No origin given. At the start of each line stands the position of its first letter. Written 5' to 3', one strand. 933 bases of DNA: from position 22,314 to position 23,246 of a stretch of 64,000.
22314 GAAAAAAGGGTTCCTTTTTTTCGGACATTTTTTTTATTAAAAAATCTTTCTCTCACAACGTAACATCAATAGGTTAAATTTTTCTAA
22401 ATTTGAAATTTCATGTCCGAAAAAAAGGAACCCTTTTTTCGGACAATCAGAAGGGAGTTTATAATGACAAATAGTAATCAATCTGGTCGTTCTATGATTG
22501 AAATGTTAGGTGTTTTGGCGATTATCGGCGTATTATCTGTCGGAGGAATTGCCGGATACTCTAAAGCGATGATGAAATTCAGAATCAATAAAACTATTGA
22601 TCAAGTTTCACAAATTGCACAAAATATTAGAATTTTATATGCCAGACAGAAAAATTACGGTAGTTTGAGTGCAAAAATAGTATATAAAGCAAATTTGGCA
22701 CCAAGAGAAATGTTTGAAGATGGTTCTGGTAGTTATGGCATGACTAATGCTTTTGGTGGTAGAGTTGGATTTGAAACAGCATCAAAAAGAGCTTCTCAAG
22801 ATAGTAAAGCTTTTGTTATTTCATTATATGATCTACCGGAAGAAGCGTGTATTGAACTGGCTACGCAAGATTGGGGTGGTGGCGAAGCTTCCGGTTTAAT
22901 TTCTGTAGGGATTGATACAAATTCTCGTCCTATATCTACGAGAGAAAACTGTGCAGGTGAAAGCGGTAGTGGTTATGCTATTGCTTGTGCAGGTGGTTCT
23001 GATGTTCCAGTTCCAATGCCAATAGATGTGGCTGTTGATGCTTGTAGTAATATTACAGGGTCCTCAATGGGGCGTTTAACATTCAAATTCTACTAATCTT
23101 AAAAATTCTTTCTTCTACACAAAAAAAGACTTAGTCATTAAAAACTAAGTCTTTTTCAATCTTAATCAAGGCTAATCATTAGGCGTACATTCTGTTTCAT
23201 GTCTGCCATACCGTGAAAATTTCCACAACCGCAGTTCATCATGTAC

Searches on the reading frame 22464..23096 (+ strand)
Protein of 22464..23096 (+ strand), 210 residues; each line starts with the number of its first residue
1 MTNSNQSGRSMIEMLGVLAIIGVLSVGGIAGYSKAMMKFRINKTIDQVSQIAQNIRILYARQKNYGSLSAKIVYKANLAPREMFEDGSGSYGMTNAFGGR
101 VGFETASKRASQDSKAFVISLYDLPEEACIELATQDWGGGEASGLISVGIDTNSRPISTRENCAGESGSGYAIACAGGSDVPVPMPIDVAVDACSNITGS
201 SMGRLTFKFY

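Call 15: search_protein_families(library=pfam, proteins=[window:22464-23093:+], max_evalue=0.01)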
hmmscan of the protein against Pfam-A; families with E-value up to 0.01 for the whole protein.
window:22464-23093:+ (210 aa): 3 families
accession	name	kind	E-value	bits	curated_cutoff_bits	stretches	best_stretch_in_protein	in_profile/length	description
PF08805.16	PilS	-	1.1e-11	45.4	22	1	41-153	4-107/138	PilS N terminal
PF05307.16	Bundlin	-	9.6e-11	42.6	22.3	1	40-154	8-115/151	Bundlin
PF07963.17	N_methyl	-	0.0025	17.8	21.2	1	4-27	2-25/27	Prokaryotic N-terminal methylation motif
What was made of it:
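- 22464..23096 (+): Type IVb major pilin 1 (210 aa). The leader peptide ends at G|RSMIEML. Pfam PilS_N 1.1e-11 and Bundlin 9.6e-11 (call 15).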

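Call 16: find_encoding_contigs(protein=window:22464-23096:+, flank=3000, max_places=10)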
Protein window:22464-23096:+ (210 aa): 1 contig read that carries it; 1 place shown.
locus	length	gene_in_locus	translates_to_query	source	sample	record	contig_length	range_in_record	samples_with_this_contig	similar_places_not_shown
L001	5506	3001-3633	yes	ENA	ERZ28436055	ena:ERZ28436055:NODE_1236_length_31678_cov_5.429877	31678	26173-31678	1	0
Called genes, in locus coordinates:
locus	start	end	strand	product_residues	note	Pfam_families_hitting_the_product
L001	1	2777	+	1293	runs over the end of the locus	-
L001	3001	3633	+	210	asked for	PF08805:PilS, PF05307:Bundlin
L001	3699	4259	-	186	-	-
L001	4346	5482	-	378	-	PF00226:DnaJ, PF01556:DnaJ_C, PF27659:CHP02642 (faint), PF00684:DnaJ_CXXCXGXG, PF27439:DnaJ_C_2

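Call 21: find_homologous_proteins(query=window:22464-23093:+, max_evalue=0.00001)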
Query window:22464-23093:+ (210 aa): 7918 proteins with E <= 0.00001 among 8000 candidates; the best 120 are listed.
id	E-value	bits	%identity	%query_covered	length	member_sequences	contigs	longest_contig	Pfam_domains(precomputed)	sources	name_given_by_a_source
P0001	1.1e-131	455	100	100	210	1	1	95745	PF05307.17,PF08805.17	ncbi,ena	-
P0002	7.9e-90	318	75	99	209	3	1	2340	PF05307.17,PF08805.17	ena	-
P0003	1.0e-81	292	68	100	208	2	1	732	PF05307.17,PF08805.17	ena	-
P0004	1.6e-78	281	67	98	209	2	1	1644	PF05307.17,PF08805.17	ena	-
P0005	5.8e-78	279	64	100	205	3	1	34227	PF05307.17,PF08805.17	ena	-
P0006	1.2e-77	278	67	99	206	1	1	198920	PF05307.17,PF08805.17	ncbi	-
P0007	1.3e-77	278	66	100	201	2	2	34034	PF05307.17,PF08805.17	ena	-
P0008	3.4e-76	274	67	100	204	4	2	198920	PF05307.17,PF08805.17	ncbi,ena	-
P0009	2.6e-75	271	66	93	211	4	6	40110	PF05307.17,PF08805.17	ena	-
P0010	4.1e-75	270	62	100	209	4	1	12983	PF05307.17,PF08805.17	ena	-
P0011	2.6e-74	267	63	100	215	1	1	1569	PF05307.17,PF08805.17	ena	-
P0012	2.7e-74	267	68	91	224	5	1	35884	PF05307.17,PF08805.17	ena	-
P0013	2.7e-74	267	65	92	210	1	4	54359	PF05307.17,PF08805.17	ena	-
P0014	2.9e-74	267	64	99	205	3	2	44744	PF05307.17,PF08805.17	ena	-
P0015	3.3e-74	267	64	91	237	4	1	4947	PF05307.17,PF08805.17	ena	-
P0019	6.3e-73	263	61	99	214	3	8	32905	PF05307.17,PF08805.17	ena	-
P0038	8.7e-66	240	59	100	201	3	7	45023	PF05307.17,PF08805.17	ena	-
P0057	1.6e-60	222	56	93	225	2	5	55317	PF05307.17,PF08805.17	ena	-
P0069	1.9e-58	216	57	99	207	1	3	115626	PF05307.17,PF08805.17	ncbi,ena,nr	ncbi:MAG: hypothetical protein J6N49_06605 [Alphaproteobacteria bacterium]|nr:hypothetical protein [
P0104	1.0e-52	197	52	99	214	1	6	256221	PF05307.17,PF08805.17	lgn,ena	-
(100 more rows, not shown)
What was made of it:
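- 22464..23096 (+): More than 7900 homologues (call 21).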

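Call 22: find_encoding_contigs(protein=P0006, flank=10000, max_places=4)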
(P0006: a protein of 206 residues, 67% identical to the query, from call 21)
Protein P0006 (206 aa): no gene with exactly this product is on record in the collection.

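Call 23: find_encoding_contigs(protein=P0005, flank=6000, max_places=4)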
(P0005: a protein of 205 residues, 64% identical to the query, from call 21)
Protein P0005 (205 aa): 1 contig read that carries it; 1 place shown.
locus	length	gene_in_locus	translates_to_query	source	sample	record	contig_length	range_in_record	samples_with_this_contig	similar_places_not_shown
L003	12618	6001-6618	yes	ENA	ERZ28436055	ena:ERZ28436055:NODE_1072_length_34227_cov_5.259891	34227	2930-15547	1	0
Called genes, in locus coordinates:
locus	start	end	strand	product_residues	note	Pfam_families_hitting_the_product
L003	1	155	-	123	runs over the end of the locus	PF00164:Ribosom_S12_S23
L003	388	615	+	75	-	-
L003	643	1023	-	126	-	-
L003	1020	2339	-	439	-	PF13167:GTP-bdg_N, PF03193:RsgA_GTPase (faint), PF16360:GTP-bdg_M, PF01926:MMR_HSR1, PF02421:FeoB_N, PF19275:HflX_C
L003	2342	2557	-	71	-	PF17209:Hfq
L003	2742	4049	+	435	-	PF02646:RmuC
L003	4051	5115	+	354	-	PF03033:Glyco_transf_28, PF04101:Glyco_tran_28_C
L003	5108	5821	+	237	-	PF02146:SIR2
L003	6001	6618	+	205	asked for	PF05307:Bundlin, PF08805:PilS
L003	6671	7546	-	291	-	PF02272:DHHA1 (weak)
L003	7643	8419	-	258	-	PF01026:TatD_DNase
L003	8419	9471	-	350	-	PF13177:DNA_pol3_delta2, PF00004:AAA (weak), PF05729:NACHT (weak)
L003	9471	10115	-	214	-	PF13521:AAA_28 (weak), PF02223:Thymidylate_kin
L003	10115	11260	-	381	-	PF00768:Peptidase_S11, PF13354:Beta-lactamase2, PF07943:PBP5_C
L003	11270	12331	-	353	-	PF03330:DPBB_1, PF05036:SPOR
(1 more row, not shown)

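Call 24: find_encoding_contigs(protein=P0013, flank=6000, max_places=6)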
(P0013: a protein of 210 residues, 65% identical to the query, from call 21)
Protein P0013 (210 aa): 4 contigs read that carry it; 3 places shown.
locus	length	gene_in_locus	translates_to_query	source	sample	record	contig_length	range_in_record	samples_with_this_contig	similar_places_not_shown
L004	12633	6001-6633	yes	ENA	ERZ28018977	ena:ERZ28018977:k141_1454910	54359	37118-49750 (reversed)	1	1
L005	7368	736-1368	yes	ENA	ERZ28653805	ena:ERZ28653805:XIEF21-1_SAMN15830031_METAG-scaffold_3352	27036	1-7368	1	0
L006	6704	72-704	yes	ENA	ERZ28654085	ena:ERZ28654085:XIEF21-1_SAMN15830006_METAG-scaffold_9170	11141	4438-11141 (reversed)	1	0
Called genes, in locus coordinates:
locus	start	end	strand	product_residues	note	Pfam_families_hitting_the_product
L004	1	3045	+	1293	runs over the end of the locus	-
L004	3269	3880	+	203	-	PF05307:Bundlin, PF08805:PilS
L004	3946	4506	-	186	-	-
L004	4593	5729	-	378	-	PF00226:DnaJ, PF01556:DnaJ_C, PF27659:CHP02642 (faint), PF00684:DnaJ_CXXCXGXG, PF27439:DnaJ_C_2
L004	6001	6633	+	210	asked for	PF05307:Bundlin, PF08805:PilS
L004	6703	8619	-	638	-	PF00012:HSP70, PF06723:MreB_Mbl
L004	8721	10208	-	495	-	PF02885:Glycos_trans_3N, PF00591:Glycos_transf_3 (weak), PF07831:PYNP_C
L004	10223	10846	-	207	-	-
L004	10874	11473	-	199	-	-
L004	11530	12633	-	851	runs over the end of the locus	-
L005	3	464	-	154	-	?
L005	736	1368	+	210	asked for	PF05307:Bundlin, PF08805:PilS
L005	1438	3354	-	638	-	PF00012:HSP70, PF06723:MreB_Mbl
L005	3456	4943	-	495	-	PF02885:Glycos_trans_3N, PF00591:Glycos_transf_3 (weak), PF07831:PYNP_C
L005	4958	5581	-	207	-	-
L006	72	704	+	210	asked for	PF05307:Bundlin, PF08805:PilS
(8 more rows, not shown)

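Call 31: find_encoding_contigs(protein=P0019, flank=1500, max_places=10)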
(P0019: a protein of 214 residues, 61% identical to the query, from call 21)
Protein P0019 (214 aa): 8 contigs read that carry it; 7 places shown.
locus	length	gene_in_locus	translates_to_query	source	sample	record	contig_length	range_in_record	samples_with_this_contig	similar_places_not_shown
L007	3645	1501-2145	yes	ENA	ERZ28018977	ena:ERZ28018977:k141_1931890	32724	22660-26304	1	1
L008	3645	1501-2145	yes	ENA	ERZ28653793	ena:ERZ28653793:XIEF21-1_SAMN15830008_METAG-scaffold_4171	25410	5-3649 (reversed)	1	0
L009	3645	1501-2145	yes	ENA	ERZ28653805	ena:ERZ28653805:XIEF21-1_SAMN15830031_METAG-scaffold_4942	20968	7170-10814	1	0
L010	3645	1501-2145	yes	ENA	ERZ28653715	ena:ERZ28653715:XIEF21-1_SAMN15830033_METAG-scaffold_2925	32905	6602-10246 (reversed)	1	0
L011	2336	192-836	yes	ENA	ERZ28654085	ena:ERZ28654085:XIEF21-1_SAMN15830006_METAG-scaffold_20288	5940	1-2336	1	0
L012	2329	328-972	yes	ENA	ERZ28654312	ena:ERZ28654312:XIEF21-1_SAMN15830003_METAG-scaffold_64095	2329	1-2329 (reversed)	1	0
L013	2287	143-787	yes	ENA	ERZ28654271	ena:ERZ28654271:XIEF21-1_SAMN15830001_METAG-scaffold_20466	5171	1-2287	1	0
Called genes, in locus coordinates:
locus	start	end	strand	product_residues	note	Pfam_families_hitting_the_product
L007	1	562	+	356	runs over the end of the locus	PF00959:Phage_lysozyme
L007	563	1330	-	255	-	PF00132:Hexapep (weak)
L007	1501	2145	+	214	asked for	PF08805:PilS, PF05307:Bundlin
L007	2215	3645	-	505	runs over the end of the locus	PF00587:tRNA-synt_2b, PF03129:HGTP_anticodon, PF09180:ProRS-C_1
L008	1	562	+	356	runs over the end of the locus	PF00959:Phage_lysozyme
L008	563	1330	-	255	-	PF00132:Hexapep (weak)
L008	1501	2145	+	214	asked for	PF08805:PilS, PF05307:Bundlin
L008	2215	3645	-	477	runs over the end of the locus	?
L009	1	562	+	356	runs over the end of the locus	PF00959:Phage_lysozyme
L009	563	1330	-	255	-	PF00132:Hexapep (weak)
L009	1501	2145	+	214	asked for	PF08805:PilS, PF05307:Bundlin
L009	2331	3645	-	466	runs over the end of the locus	PF00587:tRNA-synt_2b, PF03129:HGTP_anticodon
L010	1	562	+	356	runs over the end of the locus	PF00959:Phage_lysozyme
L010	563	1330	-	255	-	PF00132:Hexapep (weak)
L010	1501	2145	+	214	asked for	PF08805:PilS, PF05307:Bundlin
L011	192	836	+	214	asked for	PF08805:PilS, PF05307:Bundlin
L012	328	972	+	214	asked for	PF08805:PilS, PF05307:Bundlin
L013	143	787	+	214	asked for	PF08805:PilS, PF05307:Bundlin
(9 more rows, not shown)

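Call 32: find_encoding_contigs(protein=P0038, flank=1500, max_places=10)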
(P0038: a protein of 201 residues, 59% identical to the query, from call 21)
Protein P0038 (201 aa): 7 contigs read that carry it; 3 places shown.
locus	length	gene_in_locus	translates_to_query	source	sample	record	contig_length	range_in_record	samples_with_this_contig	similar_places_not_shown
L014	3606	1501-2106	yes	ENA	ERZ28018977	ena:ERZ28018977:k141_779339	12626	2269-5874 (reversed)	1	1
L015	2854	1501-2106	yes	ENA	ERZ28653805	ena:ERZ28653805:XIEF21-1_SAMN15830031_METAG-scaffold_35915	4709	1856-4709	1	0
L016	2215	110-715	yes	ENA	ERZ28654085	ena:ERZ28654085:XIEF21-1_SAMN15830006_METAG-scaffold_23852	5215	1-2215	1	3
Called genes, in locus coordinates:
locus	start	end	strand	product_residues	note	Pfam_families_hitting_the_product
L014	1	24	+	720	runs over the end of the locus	-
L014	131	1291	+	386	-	-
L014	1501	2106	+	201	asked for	PF08805:PilS, PF05307:Bundlin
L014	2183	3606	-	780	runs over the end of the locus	PF02190:LON_substr_bdg, PF08298:AAA_PrkA (weak), PF00004:AAA, PF07728:AAA_5, PF22667:Lon_lid, PF05362:Lon_C, PF13541:ChlI (weak)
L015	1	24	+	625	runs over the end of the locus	?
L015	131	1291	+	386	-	-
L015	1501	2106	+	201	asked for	PF08805:PilS, PF05307:Bundlin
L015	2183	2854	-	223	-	?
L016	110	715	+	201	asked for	PF08805:PilS, PF05307:Bundlin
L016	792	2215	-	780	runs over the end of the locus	PF02190:LON_substr_bdg, PF08298:AAA_PrkA (weak), PF00004:AAA, PF07728:AAA_5, PF22667:Lon_lid, PF05362:Lon_C, PF13541:ChlI (weak)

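Call 34: find_encoding_contigs(protein=P0069, flank=2500, max_places=4)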
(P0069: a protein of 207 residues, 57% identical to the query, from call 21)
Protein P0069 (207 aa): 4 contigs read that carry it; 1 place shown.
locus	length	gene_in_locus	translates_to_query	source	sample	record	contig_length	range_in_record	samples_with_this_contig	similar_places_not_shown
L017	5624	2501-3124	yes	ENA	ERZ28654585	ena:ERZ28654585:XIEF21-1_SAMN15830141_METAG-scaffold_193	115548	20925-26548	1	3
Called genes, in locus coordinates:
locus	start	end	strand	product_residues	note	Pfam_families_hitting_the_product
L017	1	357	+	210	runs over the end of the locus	PF03352:Adenine_glyco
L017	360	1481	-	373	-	PF00149:Metallophos, PF12850:Metallophos_2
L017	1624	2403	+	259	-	-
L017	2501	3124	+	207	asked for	PF05307:Bundlin, PF08805:PilS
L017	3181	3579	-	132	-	PF02033:RBFA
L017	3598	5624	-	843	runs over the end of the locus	PF04760:IF2_N, PF00009:GTP_EFTU, PF01926:MMR_HSR1, PF02421:FeoB_N (faint), PF22042:EF-G_D2, PF11987:IF-2, PF03144:GTP_EFTU_D2 (weak)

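Call 35: find_encoding_contigs(protein=P0104, flank=2500, max_places=6)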
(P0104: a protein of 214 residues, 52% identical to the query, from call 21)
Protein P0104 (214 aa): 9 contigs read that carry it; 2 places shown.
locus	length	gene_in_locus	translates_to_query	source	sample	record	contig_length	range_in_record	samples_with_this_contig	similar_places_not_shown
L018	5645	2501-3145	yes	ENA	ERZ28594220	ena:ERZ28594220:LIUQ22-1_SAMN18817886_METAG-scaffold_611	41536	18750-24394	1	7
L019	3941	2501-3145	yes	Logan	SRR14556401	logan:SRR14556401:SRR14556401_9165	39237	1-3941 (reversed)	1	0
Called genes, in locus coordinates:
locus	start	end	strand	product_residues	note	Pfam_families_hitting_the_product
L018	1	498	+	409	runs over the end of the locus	PF01551:Peptidase_M23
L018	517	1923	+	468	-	PF22694:CtpB_N-like, PF00595:PDZ, PF13180:PDZ_2, PF17820:PDZ_6, PF03572:Peptidase_S41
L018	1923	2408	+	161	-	PF00293:NUDIX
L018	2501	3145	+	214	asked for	PF05307:Bundlin, PF08805:PilS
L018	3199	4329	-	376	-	PF00226:DnaJ, PF01556:DnaJ_C, PF27659:CHP02642 (faint), PF00684:DnaJ_CXXCXGXG, PF27439:DnaJ_C_2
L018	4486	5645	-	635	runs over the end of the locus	PF00012:HSP70, PF06723:MreB_Mbl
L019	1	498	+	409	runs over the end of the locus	PF01551:Peptidase_M23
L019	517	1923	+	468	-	PF22694:CtpB_N-like, PF00595:PDZ, PF13180:PDZ_2, PF17820:PDZ_6, PF03572:Peptidase_S41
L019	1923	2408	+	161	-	PF00293:NUDIX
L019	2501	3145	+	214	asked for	PF05307:Bundlin, PF08805:PilS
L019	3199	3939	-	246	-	?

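Call 58: find_encoding_contigs(protein=P0009, flank=1200, max_places=10)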
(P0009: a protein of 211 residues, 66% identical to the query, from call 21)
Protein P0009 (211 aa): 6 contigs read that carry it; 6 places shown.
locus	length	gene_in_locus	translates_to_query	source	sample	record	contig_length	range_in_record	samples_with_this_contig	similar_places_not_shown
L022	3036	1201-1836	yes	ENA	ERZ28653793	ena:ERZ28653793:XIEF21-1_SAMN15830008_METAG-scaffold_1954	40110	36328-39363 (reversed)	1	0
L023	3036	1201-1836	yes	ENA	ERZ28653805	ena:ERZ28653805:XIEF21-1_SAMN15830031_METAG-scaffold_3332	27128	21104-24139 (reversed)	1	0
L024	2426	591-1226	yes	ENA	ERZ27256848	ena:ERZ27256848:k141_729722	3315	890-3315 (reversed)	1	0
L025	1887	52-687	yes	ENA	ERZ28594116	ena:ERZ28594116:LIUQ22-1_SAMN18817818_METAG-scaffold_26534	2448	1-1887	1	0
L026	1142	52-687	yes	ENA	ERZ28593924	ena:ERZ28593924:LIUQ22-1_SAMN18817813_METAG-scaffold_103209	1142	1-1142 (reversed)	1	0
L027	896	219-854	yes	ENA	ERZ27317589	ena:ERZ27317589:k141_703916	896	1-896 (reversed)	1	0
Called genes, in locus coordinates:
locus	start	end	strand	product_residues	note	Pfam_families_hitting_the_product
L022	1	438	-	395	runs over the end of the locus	?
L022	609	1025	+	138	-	PF04076:BOF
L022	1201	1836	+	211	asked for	PF05307:Bundlin, PF08805:PilS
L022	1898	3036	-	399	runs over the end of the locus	PF12796:Ank_2, PF13637:Ank_4, PF13857:Ank_5, PF00023:Ank, PF13606:Ank_3 (weak)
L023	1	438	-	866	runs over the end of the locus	PF00171:Aldedh, PF00465:Fe-ADH, PF13685:Fe-ADH_2 (weak), PF25137:ADH_Fe_C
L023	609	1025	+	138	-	PF04076:BOF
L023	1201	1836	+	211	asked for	PF05307:Bundlin, PF08805:PilS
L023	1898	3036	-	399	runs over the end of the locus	PF12796:Ank_2, PF13637:Ank_4, PF13857:Ank_5, PF00023:Ank, PF13606:Ank_3 (weak)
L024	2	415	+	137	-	?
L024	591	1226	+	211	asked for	PF05307:Bundlin, PF08805:PilS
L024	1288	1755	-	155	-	-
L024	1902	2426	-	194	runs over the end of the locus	PF12796:Ank_2, PF13637:Ank_4, PF13857:Ank_5, PF00023:Ank, PF13606:Ank_3 (weak)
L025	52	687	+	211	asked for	PF05307:Bundlin, PF08805:PilS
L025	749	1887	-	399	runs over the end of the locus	PF12796:Ank_2, PF13637:Ank_4, PF13857:Ank_5, PF00023:Ank, PF13606:Ank_3 (weak)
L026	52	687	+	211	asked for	PF05307:Bundlin, PF08805:PilS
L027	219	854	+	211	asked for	PF05307:Bundlin, PF08805:PilS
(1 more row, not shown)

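Call 59: find_encoding_contigs(protein=P0057, flank=1200, max_places=10)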
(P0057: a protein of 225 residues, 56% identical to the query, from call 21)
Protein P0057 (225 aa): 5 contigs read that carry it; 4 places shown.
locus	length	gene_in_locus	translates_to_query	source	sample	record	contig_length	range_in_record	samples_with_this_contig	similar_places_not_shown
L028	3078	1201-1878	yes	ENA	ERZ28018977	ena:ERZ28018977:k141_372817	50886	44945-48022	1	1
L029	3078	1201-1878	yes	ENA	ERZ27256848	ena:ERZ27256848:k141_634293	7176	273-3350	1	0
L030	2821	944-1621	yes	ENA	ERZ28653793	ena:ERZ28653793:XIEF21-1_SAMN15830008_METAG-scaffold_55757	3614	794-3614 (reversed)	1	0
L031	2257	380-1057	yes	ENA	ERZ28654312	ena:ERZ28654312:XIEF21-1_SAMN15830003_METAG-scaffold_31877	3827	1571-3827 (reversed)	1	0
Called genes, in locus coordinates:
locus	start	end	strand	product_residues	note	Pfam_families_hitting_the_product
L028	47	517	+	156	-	PF00383:dCMP_cyt_deam_1, PF14437:MafB19-deam, PF14439:Bd3614-deam (faint)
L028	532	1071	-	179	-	PF13505:OMP_b-brl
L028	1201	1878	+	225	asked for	PF05307:Bundlin, PF08805:PilS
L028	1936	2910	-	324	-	PF00109:ketoacyl-synt (weak), PF08392:FAE1_CUT1_RppA, PF00108:Thiolase_N, PF08545:ACP_syn_III, PF08541:ACP_syn_III_C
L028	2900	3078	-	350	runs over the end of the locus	PF02504:FA_synthesis, PF01515:PTA_PTB (faint)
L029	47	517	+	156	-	PF00383:dCMP_cyt_deam_1, PF14437:MafB19-deam, PF14439:Bd3614-deam (faint)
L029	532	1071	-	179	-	PF13505:OMP_b-brl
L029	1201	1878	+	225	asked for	PF05307:Bundlin, PF08805:PilS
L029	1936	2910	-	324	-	PF00109:ketoacyl-synt (weak), PF08392:FAE1_CUT1_RppA, PF00108:Thiolase_N, PF08545:ACP_syn_III, PF08541:ACP_syn_III_C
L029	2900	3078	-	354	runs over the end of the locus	PF02504:FA_synthesis, PF01515:PTA_PTB (faint)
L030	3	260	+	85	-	?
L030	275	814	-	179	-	PF13505:OMP_b-brl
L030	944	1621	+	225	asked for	PF05307:Bundlin, PF08805:PilS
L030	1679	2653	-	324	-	PF00109:ketoacyl-synt (weak), PF08392:FAE1_CUT1_RppA, PF00108:Thiolase_N, PF08545:ACP_syn_III, PF08541:ACP_syn_III_C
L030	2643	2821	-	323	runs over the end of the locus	?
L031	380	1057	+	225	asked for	PF05307:Bundlin, PF08805:PilS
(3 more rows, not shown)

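Call 71: find_encoding_contigs(protein=P0015, flank=1500, max_places=10)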
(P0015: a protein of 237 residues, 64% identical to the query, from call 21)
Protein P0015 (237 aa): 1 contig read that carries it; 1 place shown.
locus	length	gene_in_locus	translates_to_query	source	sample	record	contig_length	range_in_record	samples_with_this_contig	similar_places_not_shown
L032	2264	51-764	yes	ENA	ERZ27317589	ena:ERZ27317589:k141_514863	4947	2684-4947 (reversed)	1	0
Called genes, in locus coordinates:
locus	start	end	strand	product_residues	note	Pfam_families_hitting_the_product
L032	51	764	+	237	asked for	PF08805:PilS, PF05307:Bundlin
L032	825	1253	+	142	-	-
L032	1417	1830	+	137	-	-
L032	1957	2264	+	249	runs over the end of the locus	-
